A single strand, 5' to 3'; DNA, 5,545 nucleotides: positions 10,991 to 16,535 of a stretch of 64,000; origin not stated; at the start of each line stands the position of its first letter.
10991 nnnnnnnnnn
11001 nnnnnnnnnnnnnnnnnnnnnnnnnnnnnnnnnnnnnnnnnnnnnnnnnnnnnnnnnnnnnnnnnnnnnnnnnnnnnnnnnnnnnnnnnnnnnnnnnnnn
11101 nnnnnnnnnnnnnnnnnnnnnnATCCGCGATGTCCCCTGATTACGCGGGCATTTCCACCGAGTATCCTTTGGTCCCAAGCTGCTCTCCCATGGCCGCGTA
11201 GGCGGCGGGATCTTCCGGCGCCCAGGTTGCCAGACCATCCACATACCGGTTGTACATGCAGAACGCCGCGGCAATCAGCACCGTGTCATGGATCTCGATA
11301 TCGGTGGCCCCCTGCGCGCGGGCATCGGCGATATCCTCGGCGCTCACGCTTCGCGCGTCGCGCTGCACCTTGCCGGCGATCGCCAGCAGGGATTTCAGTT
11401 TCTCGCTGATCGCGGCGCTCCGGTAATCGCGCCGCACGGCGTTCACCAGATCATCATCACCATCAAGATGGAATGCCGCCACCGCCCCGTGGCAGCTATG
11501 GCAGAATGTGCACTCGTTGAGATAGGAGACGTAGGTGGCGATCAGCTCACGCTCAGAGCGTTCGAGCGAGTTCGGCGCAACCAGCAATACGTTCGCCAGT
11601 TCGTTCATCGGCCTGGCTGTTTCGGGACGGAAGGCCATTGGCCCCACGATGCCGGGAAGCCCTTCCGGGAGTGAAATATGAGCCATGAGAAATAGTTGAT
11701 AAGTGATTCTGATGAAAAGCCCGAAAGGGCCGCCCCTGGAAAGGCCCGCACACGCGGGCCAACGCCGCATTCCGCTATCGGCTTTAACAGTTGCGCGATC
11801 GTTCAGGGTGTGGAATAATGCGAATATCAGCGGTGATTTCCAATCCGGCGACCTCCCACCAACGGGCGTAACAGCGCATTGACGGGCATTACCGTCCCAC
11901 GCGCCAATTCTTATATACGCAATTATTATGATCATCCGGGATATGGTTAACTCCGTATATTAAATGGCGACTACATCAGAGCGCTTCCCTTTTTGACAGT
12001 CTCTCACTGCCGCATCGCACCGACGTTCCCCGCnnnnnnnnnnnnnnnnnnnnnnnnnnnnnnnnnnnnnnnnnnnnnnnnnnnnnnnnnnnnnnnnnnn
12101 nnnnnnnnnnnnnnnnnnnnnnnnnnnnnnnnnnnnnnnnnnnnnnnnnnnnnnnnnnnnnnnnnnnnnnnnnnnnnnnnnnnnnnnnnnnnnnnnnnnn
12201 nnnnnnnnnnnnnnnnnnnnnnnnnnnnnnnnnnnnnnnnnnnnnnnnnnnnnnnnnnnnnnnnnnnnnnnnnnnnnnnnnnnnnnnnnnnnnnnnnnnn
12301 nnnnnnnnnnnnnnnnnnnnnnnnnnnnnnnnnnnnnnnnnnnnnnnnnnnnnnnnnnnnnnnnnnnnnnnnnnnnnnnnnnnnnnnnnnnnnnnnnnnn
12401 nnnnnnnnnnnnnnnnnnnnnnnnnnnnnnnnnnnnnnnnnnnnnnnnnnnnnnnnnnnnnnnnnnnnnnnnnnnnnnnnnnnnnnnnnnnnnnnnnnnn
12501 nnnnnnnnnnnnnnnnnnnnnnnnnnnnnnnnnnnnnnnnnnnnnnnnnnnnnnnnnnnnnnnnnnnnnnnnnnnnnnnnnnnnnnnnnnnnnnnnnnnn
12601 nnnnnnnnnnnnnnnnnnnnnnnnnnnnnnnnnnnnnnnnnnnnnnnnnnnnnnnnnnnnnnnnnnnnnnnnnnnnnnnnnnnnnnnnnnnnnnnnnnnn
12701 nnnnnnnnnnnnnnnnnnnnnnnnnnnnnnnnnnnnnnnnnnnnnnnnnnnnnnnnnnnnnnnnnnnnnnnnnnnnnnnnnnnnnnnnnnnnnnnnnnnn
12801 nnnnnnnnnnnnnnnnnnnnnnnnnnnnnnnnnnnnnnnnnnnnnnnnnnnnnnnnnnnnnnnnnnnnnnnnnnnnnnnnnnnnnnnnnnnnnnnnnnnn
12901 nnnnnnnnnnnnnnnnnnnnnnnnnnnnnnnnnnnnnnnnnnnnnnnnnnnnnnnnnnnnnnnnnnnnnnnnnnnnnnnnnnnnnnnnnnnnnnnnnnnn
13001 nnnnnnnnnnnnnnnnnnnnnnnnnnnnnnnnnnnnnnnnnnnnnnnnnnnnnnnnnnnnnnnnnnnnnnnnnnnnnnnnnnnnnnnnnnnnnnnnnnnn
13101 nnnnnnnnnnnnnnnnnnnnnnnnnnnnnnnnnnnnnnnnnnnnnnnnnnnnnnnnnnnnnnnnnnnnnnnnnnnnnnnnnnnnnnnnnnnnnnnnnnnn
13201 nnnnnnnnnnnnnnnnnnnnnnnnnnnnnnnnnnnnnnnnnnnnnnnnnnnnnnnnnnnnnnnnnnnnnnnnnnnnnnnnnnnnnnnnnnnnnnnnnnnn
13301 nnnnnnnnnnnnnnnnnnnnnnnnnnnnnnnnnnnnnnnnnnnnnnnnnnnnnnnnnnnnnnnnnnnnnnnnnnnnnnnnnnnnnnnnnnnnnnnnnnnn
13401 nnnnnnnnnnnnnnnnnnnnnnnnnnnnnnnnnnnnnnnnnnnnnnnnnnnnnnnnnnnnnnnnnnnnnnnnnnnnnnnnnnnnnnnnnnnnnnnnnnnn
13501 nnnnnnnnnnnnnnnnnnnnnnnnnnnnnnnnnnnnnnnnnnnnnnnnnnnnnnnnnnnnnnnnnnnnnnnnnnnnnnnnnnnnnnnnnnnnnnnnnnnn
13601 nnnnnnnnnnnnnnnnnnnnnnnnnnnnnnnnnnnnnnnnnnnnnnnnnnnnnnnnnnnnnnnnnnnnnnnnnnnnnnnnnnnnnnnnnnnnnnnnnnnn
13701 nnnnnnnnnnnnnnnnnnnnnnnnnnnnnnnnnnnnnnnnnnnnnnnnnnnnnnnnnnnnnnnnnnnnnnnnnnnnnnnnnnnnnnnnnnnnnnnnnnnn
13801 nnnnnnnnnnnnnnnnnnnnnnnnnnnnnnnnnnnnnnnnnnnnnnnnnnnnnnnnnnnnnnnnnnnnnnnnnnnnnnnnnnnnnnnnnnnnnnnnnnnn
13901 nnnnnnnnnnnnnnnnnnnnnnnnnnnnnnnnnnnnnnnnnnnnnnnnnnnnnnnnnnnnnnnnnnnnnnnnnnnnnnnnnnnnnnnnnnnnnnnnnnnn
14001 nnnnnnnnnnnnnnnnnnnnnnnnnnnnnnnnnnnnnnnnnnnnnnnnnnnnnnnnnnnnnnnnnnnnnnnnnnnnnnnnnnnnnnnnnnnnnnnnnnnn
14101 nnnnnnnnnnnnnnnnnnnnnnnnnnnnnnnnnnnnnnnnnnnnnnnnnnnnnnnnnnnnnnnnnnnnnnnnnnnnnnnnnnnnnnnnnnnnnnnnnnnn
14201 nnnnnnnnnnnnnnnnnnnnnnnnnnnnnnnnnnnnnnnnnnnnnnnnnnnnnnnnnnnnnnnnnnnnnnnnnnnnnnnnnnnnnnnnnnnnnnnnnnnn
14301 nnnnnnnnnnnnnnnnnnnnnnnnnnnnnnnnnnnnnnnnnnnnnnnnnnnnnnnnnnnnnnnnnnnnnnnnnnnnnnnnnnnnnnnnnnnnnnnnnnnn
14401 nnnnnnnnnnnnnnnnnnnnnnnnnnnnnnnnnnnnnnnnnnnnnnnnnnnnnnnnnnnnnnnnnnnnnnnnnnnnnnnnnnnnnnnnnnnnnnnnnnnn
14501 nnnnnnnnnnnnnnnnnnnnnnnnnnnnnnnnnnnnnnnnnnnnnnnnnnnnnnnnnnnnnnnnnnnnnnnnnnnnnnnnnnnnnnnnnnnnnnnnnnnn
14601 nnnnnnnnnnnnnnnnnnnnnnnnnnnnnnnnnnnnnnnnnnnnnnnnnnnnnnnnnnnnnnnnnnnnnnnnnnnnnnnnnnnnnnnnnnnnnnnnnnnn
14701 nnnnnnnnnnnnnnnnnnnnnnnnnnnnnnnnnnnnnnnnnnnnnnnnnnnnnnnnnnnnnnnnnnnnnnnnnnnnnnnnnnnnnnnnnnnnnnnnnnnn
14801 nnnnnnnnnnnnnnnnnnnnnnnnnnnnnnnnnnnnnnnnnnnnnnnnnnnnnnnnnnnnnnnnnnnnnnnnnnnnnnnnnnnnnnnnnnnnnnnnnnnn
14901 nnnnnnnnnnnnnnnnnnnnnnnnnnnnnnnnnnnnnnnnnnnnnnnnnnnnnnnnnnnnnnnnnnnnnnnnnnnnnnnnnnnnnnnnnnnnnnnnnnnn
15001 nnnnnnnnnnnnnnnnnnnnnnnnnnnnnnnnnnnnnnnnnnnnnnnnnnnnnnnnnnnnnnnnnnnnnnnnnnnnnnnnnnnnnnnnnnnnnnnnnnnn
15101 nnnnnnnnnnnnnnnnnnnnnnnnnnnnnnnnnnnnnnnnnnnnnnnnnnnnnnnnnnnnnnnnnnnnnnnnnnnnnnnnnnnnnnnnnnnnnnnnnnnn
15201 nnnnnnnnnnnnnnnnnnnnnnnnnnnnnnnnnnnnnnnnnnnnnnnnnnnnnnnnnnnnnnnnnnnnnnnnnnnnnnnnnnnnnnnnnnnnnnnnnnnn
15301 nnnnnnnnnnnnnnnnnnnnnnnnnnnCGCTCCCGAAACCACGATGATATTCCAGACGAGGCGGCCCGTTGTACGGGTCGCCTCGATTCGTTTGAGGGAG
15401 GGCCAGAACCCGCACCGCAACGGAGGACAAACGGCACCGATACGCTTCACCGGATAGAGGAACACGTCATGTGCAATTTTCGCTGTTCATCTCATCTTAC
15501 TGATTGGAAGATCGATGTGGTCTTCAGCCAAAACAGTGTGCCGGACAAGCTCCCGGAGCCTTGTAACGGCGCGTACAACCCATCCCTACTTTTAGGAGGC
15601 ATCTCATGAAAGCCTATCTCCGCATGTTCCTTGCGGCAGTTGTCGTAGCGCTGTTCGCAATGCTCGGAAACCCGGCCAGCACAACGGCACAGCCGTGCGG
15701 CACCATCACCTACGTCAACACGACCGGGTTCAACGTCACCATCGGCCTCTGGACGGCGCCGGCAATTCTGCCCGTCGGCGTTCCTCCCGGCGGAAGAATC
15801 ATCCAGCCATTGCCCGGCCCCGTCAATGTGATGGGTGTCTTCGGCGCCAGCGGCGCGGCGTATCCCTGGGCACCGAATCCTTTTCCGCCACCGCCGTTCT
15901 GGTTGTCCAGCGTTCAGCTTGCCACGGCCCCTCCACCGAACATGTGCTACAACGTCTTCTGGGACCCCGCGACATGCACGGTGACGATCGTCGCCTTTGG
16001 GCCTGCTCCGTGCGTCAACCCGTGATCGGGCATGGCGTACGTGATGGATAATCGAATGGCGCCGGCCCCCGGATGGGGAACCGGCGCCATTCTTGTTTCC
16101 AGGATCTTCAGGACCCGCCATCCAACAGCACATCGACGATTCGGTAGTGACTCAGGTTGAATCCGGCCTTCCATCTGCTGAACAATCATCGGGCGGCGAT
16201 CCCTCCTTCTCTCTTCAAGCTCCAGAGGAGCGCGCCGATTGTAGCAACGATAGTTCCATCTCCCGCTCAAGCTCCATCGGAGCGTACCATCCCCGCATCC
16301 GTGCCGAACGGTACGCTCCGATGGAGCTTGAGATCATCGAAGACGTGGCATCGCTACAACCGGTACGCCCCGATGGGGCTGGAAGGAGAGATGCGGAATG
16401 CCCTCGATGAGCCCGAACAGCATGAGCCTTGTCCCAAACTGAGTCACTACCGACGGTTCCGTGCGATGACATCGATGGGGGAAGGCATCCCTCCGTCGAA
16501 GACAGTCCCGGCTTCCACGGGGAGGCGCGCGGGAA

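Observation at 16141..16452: Family A: ~312-bp MITE-like element built from nested palindromes, four copies in the window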

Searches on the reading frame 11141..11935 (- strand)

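Call 74: search_protein_families(library=pfam, proteins=[window:11141-11935:-], max_evalue=0.00001)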
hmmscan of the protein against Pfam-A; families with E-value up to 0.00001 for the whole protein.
window:11141-11935:- (264 aa): 1 family
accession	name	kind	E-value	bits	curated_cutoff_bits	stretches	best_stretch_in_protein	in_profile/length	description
PF02627.25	CMD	-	2.9e-10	40.5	23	0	104-153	1-49/84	Carboxymuconolactone decarboxylase family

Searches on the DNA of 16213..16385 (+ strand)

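Call 44: build_rna_model(alignment_id=A4)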
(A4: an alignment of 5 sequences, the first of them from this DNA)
Model R1 built from alignment A4 (5 sequences, 183 columns); structure: RNAalifold consensus.
model positions 173; base pairs 60; branch points 0; effective number of sequences 1.25; information 0.59 bits per position. Calibrated on 0.2 Mb of random sequence (short: E-values are rough).
structure used (alignment columns):
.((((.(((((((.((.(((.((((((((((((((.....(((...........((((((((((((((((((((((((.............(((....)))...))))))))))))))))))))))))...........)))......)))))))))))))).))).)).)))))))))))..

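Call 45: search_with_rna_model(model_id=R1, sources=[window, L003, L004, L005, L006, L007, L008, L009, L010, L011, L012, L037, L013, L083, L084, L085, L002], max_evalue=10)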
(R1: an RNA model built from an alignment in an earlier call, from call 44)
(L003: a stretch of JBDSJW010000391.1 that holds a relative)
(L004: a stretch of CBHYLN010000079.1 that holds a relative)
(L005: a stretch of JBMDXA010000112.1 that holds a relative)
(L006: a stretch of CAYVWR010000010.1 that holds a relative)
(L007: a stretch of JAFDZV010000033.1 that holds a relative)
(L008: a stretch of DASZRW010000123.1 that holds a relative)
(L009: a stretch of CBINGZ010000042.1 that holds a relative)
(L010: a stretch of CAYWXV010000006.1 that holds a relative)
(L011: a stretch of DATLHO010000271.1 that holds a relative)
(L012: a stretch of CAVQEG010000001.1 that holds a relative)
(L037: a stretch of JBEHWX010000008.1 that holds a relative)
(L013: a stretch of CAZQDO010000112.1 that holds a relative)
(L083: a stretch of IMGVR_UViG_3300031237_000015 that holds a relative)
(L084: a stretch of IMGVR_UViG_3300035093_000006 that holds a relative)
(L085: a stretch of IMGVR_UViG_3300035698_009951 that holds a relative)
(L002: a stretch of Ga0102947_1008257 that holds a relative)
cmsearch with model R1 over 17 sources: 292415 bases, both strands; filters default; matches with E-value up to 10: 23.
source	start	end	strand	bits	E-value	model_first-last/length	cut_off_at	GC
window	63346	63518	-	191.9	5.7e-42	1-173/173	no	0.59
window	16213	16385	+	186.1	1.3e-40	1-173/173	no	0.6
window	63661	63833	-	180.2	2.9e-39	1-173/173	no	0.59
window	32581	32753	+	178.6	6.8e-39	1-173/173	no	0.62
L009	226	408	+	125.2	1.7e-26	1-173/173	no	0.55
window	32581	32754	-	99.9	1.2e-20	1-173/173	no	0.63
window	63661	63833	+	96.6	7e-20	1-173/173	no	0.59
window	16213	16385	-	96.2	8.7e-20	1-173/173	no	0.6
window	63346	63518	+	94.9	1.7e-19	1-173/173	no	0.59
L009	226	408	-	64.5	1.9e-12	1-173/173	no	0.55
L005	8941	9016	-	31.5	8.4e-05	1-173/173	no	0.66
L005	8945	9012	+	29.6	0.00024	57-117/173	no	0.69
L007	13456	13587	+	21.1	0.022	22-153/173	no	0.6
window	41536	41572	-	18.1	0.11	60-114/173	no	0.7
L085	12740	12787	-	16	0.34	1-173/173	no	0.62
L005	15246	15291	-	15.8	0.37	1-173/173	no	0.63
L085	4792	4838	-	13.5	1.3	1-173/173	no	0.7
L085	12730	12798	+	13.4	1.3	1-173/173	no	0.68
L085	12652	12682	+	12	2.8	1-173/173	no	0.71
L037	1229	1283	-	10.3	6.9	1-173/173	no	0.78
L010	18112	18153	-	10.1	7.6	1-173/173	no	0.57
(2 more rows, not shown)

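Call 67: search_with_rna_model(model_id=R1, sources=[L086, L087, L088], max_evalue=1)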
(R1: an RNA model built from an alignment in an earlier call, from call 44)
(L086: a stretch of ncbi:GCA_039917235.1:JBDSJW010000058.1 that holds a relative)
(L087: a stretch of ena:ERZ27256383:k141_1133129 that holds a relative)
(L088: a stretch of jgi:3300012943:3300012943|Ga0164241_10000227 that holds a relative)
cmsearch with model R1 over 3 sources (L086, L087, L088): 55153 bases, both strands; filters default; matches with E-value up to 1: 0.
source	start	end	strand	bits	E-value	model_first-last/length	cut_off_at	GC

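Call 108: search_with_rna_model(model_id=R1, sources=[L112, L113, L114, L115, L116, L117, L118, L119, L120, L121, L123, L124, L125, L128, L129, L130, L133, L134, L136, L137, L138, L141, L142, L143, L144, L147], max_evalue=1)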
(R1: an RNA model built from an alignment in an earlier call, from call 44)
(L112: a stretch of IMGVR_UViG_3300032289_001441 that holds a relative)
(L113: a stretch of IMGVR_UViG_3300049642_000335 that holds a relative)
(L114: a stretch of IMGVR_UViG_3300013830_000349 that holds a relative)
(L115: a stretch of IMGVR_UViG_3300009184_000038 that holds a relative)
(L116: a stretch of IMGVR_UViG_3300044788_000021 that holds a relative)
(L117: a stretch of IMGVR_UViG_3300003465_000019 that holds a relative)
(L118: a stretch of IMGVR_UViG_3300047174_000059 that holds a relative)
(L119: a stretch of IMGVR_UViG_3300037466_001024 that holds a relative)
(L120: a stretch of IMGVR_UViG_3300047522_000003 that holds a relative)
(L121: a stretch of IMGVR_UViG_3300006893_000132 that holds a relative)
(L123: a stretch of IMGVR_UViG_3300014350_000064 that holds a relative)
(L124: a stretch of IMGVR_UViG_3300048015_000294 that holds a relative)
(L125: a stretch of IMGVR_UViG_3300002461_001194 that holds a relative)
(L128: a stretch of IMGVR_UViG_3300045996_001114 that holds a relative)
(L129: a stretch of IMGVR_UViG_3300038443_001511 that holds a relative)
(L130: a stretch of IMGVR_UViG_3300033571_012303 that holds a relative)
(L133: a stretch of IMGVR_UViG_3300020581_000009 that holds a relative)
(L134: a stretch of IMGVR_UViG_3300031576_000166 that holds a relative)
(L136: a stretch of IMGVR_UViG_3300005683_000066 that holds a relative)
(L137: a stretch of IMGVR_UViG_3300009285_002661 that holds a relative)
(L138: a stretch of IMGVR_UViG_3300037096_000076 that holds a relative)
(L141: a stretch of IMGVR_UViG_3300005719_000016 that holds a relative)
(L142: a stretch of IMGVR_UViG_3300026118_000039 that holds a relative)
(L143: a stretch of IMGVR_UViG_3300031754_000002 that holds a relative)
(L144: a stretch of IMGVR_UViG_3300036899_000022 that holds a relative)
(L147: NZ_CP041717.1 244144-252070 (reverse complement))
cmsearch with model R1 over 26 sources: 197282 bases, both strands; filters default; matches with E-value up to 1: 1.
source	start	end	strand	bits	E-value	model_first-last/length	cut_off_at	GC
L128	1907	1997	-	15.6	0.29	1-173/173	no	0.68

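Call 113: search_with_rna_model(model_id=R1, sources=[L148, L149, L150, L151, L152, L153, L154], max_evalue=5)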
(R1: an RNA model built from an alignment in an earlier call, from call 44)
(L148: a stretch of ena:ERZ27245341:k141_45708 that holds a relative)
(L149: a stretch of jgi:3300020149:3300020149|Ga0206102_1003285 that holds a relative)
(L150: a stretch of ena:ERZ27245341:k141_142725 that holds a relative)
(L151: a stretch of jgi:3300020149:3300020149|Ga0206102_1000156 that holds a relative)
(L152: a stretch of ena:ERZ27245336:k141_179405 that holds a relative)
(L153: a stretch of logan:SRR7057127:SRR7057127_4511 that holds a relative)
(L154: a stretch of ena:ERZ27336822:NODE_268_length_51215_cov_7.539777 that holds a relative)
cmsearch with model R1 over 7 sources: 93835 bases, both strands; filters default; matches with E-value up to 5: 8.
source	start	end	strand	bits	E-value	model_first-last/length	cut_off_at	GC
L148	12491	12577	+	12.2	0.83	1-173/173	no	0.74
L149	3837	3923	+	12.2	0.83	1-173/173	no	0.74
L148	12450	12471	+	10.3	2.2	1-173/173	no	0.82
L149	3796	3817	+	10.3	2.2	1-173/173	no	0.82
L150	8632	8669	-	10.3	2.3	1-173/173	no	0.61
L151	8632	8669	-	10.3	2.3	1-173/173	no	0.61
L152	2236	2273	-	10.3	2.3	1-173/173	no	0.61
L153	1274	1311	-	10.3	2.3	1-173/173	no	0.61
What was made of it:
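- About 300 kb of other Kapaibacteria DNA holds 1 clear relative and 3 weak ones (calls 45, 67, 113). Relatives are sparse elsewhere in Kapaibacteria (calls 45, 67, 113).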
